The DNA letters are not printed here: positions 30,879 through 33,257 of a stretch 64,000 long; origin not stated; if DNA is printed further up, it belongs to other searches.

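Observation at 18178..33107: Type I secretion adhesin locus next to a transmembrane PAS/HD-GYP protein whose HD dyad reads SQ: possible non-canonical Lap-type control module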

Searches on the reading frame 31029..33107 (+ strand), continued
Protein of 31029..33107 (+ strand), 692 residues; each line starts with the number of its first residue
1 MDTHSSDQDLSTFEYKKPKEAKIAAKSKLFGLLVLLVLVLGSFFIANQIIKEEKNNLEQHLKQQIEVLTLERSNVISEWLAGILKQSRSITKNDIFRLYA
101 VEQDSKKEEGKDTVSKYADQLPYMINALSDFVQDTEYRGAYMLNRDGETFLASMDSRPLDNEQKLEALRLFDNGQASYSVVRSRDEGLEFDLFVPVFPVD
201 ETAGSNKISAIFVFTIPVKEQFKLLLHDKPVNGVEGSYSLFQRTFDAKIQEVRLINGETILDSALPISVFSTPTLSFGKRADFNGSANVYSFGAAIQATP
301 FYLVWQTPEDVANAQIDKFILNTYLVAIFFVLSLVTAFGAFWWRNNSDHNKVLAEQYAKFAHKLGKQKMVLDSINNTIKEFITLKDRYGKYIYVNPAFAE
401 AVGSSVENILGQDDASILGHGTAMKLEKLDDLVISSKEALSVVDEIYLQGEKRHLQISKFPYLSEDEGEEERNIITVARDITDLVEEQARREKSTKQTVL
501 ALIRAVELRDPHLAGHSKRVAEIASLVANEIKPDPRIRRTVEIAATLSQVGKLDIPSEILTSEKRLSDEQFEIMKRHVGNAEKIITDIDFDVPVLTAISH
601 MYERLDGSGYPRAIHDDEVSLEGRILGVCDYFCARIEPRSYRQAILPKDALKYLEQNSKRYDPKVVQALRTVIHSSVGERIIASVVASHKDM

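Call 51: find_homologous_proteins(query=L088:2652-3425:+, max_evalue=0.00001)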
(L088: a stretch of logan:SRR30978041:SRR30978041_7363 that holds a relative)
Query L088:2652-3425:+ (257 aa): 2469 proteins with E <= 0.00001 among 2979 candidates; the best 120 are listed.
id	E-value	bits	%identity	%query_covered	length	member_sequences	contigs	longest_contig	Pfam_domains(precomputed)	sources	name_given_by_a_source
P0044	1.4e-175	600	100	100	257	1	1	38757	PF06035.18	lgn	-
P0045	1.1e-61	226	51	72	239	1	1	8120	PF06035.18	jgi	-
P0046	1.1e-61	226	45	81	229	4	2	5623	PF06035.18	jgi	jgi:predicted transglutaminase-like cysteine proteinase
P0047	1.7e-61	226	47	79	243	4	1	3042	PF06035.18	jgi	jgi:predicted transglutaminase-like cysteine proteinase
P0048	4.4e-61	224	46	79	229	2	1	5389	PF06035.18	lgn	-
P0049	6.7e-60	221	46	87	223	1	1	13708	PF06035.18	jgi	-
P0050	1.4e-59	219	44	86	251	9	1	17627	PF06035.18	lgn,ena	-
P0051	2.2e-59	219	48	78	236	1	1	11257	PF06035.18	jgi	jgi:predicted transglutaminase-like cysteine proteinase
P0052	9.7e-59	217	42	88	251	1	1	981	PF06035.18,PF04473.19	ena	-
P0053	1.2e-58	217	46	77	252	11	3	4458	PF06035.18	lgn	-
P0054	1.6e-58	216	45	80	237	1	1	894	PF06035.18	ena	-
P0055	1.9e-58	216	43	84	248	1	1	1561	PF06035.18,PF04473.19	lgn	-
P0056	6.9e-58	214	47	78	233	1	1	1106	PF06035.18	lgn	-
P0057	9.5e-58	214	44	79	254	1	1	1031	PF06035.18,PF04473.19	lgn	-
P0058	1.4e-57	213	44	80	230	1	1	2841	PF06035.18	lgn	-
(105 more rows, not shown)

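Call 53: find_encoding_contigs(protein=P0006, flank=10000, max_places=2)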
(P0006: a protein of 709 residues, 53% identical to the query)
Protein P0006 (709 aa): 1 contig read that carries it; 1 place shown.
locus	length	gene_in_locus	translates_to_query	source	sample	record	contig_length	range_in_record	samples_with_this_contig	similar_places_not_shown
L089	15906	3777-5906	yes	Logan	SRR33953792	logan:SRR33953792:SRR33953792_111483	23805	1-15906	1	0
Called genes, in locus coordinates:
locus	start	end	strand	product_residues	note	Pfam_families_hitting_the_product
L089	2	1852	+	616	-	?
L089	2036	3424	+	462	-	PF02321:OEP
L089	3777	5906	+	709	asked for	PF08448:PAS_4, PF13426:PAS_9 (weak), PF01966:HD (weak), PF13487:HD_5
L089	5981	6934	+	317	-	PF00691:OmpA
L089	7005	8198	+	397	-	PF01435:Peptidase_M48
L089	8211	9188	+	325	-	PF02951:GSH-S_N, PF14398:ATPgrasp_YheCD (weak), PF02955:GSH-S_ATP, PF08443:RimK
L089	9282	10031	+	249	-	PF07722:Peptidase_C26, PF00117:GATase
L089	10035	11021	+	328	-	PF02951:GSH-S_N, PF02955:GSH-S_ATP, PF08443:RimK, PF14398:ATPgrasp_YheCD (weak)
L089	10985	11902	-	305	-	PF03009:GDPD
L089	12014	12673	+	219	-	-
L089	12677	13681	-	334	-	-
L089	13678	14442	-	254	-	-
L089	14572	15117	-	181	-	PF14352:DUF4402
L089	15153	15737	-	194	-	PF14352:DUF4402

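Call 57: search_solved_structures(query=A1, max_evalue=0.01, show_alignments=0)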
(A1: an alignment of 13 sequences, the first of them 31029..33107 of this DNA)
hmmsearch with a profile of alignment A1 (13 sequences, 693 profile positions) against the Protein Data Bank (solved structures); distinct sequences matched with E-value up to 0.01: 25.
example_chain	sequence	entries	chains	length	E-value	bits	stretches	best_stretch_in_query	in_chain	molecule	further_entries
9rc0_A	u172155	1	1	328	8e-126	424.2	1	371-691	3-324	HD domain/sensory box protein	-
9rbz_A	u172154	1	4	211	1.1e-82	281.6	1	485-691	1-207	HD domain/sensory box protein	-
9rc2_A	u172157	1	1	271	5.4e-64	219.8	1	57-321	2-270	HD domain/sensory box protein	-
5z7c_A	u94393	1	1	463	8.8e-37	129.9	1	503-677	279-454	3'3'-cGAMP-specific phosphodiesterase 3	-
4mcw_A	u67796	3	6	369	4.8e-26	94.4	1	494-667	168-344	Metal dependent phosphohydrolase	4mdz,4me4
4r8z_A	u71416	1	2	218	6.4e-12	47.7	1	504-677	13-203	Cyclic di-GMP phosphodiesterase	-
3tm8_A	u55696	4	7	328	6e-08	34.6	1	503-634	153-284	Uncharacterized protein | Uncharacterized protein Bd1817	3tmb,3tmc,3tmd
3ewk_A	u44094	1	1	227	2.3e-05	26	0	383-420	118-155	Sensor protein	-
6ugl_A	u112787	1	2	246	4.8e-05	25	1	383-488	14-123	Helix-turn-helix transcriptional regulator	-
6kju_A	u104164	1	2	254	5.2e-05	24.9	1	383-488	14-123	Helix-turn-helix transcriptional regulator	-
6ide_A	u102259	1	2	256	5.2e-05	24.9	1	383-488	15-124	Transcriptional regulator LuxR family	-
7dwm_A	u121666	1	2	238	0.00029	22.4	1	390-490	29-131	Transcriptional regulator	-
8pky_A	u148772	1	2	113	0.004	18.7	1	399-488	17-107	histidine kinase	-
6zj8_A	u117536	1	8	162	0.0043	18.6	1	371-491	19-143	Virulence sensor protein BvgS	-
6rhf_A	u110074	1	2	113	0.0061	18.1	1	399-488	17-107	Multi-sensor hybrid histidine kinase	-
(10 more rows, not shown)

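Call 64: find_related_loci(query=P0044, collection=metagenome_contigs, flank=10000)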
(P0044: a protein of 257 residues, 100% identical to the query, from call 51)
Query P0044 (257 aa) in metagenome_contigs; peptide patterns used: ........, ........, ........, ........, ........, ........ (x = any residue, [..] = any of these).
36 stretches matched a pattern, but none encodes a relative of the query by tblastn (E <= 1e-3).

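Call 66: find_related_loci(query=A2, collection=metagenome_contigs, flank=10000)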
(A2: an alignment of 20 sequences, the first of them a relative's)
Query A2 (257 aa) in metagenome_contigs; peptide patterns used: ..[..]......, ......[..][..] (x = any residue, [..] = any of these).
600 stretches matched a pattern (row limit reached: there are more); 452 encode a relative of the query (tblastn E <= 1e-3); the best 80 are kept; 80 distinct loci.
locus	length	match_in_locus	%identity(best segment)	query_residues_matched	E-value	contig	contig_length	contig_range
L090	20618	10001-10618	45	40-246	2e-64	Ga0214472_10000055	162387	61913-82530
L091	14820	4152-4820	42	23-252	2e-62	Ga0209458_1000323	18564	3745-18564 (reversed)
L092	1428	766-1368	45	42-243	9e-64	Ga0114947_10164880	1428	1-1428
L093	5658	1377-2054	42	15-243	6e-61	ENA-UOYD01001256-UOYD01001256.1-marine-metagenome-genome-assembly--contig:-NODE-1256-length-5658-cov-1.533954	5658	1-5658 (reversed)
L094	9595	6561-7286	40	15-252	7e-61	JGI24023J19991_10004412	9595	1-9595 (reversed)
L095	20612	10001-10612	41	38-242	9e-61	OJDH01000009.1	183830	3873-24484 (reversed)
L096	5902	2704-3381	42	15-243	2e-60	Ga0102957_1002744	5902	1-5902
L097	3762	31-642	42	40-242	4e-60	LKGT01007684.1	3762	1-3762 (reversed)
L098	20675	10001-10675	45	16-243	3e-60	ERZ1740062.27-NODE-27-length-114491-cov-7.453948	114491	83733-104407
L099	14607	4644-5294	44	27-243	2e-60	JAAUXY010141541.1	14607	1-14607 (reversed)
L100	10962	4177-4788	44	38-242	4e-60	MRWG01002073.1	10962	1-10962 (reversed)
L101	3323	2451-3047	48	40-243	2e-60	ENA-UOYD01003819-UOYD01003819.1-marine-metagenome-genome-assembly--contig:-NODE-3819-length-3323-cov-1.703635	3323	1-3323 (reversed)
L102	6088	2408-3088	39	4-242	3e-60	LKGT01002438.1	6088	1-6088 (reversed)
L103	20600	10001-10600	42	42-242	3e-60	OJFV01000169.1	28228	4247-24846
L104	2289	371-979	42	39-242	1e-60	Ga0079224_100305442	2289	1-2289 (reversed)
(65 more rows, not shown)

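Call 76: search_protein_families(library=ncbifam, proteins=[window:31029-33107:+], max_evalue=0.001)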
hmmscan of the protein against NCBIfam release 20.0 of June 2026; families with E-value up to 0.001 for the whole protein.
window:31029-33107:+ (692 aa): 3 families
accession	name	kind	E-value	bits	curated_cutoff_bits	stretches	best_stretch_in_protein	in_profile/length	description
NF053512.1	nitric_RR_NosR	exception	6.1e-29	101.3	400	1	482-679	161-360/422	response regulator c-di-GMP phosphodiesterase, NosR family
TIGR00229.1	sensory_box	domain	6.7e-09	35.9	22.9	1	371-490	7-125/126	PAS domain S-box protein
NF008302.0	PRK11091.1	equivalog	1.2e-06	27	838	1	359-511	145-297/779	aerobic respiration two-component sensor histidine kinase ArcB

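Call 78: find_encoding_contigs(protein=P0045, flank=10000, max_places=2)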
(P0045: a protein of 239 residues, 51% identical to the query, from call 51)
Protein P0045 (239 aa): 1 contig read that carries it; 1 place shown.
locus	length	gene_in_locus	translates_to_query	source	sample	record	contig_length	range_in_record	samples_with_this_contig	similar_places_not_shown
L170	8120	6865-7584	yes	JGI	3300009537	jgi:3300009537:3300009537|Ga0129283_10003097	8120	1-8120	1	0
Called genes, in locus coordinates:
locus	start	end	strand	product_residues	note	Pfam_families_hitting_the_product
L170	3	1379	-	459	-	?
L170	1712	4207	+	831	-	PF03412:Peptidase_C39 (weak), PF00664:ABC_membrane, PF00005:ABC_tran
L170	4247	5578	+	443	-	PF00364:Biotin_lipoyl (faint), PF25917:BSH_RND (weak), PF25984:BSH_YknX, PF25994:HH_AprE, PF26002:Beta-barrel_AprE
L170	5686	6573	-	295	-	PF00691:OmpA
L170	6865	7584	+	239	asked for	PF06035:Peptidase_C93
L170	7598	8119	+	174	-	?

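Call 79: predict_structure(alignment_id=A1)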
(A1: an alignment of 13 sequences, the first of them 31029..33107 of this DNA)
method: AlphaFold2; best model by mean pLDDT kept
length: 692 residues; sequences in the alignment: 13
mean_pLDDT: 81.3   pTM: 0.45
mean pLDDT of the five models: 81.3, 79.0, 78.6, 77.1, 76.8
residues with pLDDT >= 90: 148; 70-90: 441; 50-70: 68; < 50: 35
segments of 3 or more residues with pLDDT < 50: 1-19, 109-111, 367-376
pLDDT, mean of each block of 10 residues (from residue 1): 35 38 66 80 84 84 89 91 90 88 68 65 91 92 90 89 87 87 87 88 66 92 77 75 86 75 79 85 80 90 89 79 82 80 65 64 52 52 87 87 87 87 86 84 83 87 65 84 78 80 82 84 93 89 91 85 84 89 86 91 89 87 95 85 85 92 94 88 77 54
secondary structure, 60 per line:
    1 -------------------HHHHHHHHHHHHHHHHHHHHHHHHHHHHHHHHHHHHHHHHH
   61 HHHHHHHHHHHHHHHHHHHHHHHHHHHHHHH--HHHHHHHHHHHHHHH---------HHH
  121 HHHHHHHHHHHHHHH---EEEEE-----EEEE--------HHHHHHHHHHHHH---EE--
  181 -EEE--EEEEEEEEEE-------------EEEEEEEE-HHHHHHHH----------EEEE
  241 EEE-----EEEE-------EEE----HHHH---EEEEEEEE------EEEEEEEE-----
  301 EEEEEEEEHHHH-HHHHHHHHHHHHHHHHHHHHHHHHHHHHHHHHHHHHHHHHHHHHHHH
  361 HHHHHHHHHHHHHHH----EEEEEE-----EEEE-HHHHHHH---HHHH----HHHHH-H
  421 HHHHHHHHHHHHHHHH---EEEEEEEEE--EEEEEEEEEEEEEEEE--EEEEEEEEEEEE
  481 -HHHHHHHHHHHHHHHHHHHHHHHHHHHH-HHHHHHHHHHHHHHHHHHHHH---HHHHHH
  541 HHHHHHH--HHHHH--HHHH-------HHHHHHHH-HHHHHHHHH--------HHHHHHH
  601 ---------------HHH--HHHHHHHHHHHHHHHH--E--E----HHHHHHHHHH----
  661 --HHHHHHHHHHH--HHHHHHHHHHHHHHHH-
elements in order (helices of 4 or more, strands of 3 or more residues): H20-91 H94-108 H118-135 E139-143 E149-152 H161-173 E182-184 E187-196 E210-217 H219-226 E237-243 E249-252 E260-262 H267-270 E274-281 E288-295 E301-308 H309-312 H314-375 E380-385 E391-394 H396-402 H406-409 H414-418 H420-436 E440-448 E451-466 E469-480 H482-509 H511-531 H535-547 H550-554 H557-560 H568-575 H577-585 H594-600 H621-636 H647-656 H663-673 H676-691

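Call 81: fold_search(model_id=the predicted structure, library=pdb)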
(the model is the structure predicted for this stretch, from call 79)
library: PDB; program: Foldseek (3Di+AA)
matches with E <= 10: 1052; with E <= 0.001: 318
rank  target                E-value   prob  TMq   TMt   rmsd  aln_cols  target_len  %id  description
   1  9rc0                  4.8e-20  1.00  0.35  0.76   6.8       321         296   34  DvhD, PAS/HD-GYP domains (released 2026-03-04)
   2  9rbz_A                5.8e-16  1.00  0.27  0.86   3.7       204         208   40  DvhD, HD-GYP domain, c-di-GMP-bound (released 2026-03-04)
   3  9rc2                  1.0e-15  1.00  0.33  0.88   2.8       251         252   25  DvhD, periplasmic domain (released 2026-03-04)
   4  9rbz_B                2.4e-15  1.00  0.27  0.86   3.7       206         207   40  DvhD, HD-GYP domain, c-di-GMP-bound (released 2026-03-04)
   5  9rbz_D                6.6e-15  1.00  0.27  0.86   3.7       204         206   40  DvhD, HD-GYP domain, c-di-GMP-bound (released 2026-03-04)
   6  9rbz_C                1.3e-14  1.00  0.27  0.87   2.9       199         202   39  DvhD, HD-GYP domain, c-di-GMP-bound (released 2026-03-04)
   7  4mcw_B                3.7e-12  1.00  0.25  0.46  15.5       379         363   21  Crystal structure of a HD-GYP domain (a cyclic-di-GMP phosphodiesterase) containing a tri-nuclear metal centre (released 2014-02-19)
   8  4mcw_A                4.5e-12  1.00  0.25  0.46  16.1       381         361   21  Crystal structure of a HD-GYP domain (a cyclic-di-GMP phosphodiesterase) containing a tri-nuclear metal centre (released 2014-02-19)
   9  9a5d_A                2.5e-11  1.00  0.18  0.20  42.8       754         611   12  Integrative model of WALK-YYCH by crosslinking MS and deep learning (released 2024-09-18)
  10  4r8z_B                5.5e-09  1.00  0.26  0.78   3.0       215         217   17  Crystal Structure of PA4781 HD-GYP domain from Pseudomonas aeruginosa at 2.2A resolution showing a bi-metallic Ni ion  (released 2015-03-04)
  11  9a69_B                8.8e-09  1.00  0.27  0.28  86.0       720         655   12  Integrative model of MCPB-MCPC by crosslinking MS and deep learning (released 2024-09-18)
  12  4r8z_A                1.1e-08  1.00  0.26  0.76   3.2       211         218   17  Crystal Structure of PA4781 HD-GYP domain from Pseudomonas aeruginosa at 2.2A resolution showing a bi-metallic Ni ion  (released 2015-03-04)
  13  9a65_B                3.2e-08  1.00  0.32  0.33  89.0       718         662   11  Integrative model of YVAQ-MCPB by crosslinking MS and deep learning (released 2024-09-18)
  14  9qq6_A                2.9e-07  1.00  0.15  0.20  44.8       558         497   12  Structure of the Azotobacter vinelandii NifL-NifA complex (released 2025-06-18)
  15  8a7f_B                6.4e-07  1.00  0.16  0.29  16.8       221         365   19  Crystal structure of a chimeric LOV-Histidine kinase SB2F1-I66R mutant (asymmetrical variant, trigonal form with long  (released 2024-01-10)
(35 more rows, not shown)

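Call 86: find_encoding_contigs(protein=P0002, flank=10000, max_places=2)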
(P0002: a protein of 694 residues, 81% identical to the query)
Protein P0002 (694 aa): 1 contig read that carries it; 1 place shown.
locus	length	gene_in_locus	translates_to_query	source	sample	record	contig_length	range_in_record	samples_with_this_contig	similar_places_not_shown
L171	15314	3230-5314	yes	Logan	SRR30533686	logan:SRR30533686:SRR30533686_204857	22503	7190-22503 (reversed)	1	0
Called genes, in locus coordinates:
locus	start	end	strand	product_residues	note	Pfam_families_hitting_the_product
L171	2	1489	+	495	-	?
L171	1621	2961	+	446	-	PF02321:OEP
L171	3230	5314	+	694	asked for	PF13426:PAS_9 (faint), PF08448:PAS_4, PF01966:HD, PF13487:HD_5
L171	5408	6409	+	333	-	PF00691:OmpA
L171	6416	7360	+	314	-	PF02951:GSH-S_N, PF02955:GSH-S_ATP, PF08443:RimK, PF14398:ATPgrasp_YheCD (weak)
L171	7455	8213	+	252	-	PF07722:Peptidase_C26, PF00117:GATase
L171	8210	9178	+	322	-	PF02951:GSH-S_N, PF02955:GSH-S_ATP, PF08443:RimK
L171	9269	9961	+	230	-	-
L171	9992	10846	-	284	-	-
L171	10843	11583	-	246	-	-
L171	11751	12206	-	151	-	PF14352:DUF4402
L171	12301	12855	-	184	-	PF14352:DUF4402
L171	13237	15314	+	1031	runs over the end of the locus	PF17210:SdrD_B (faint)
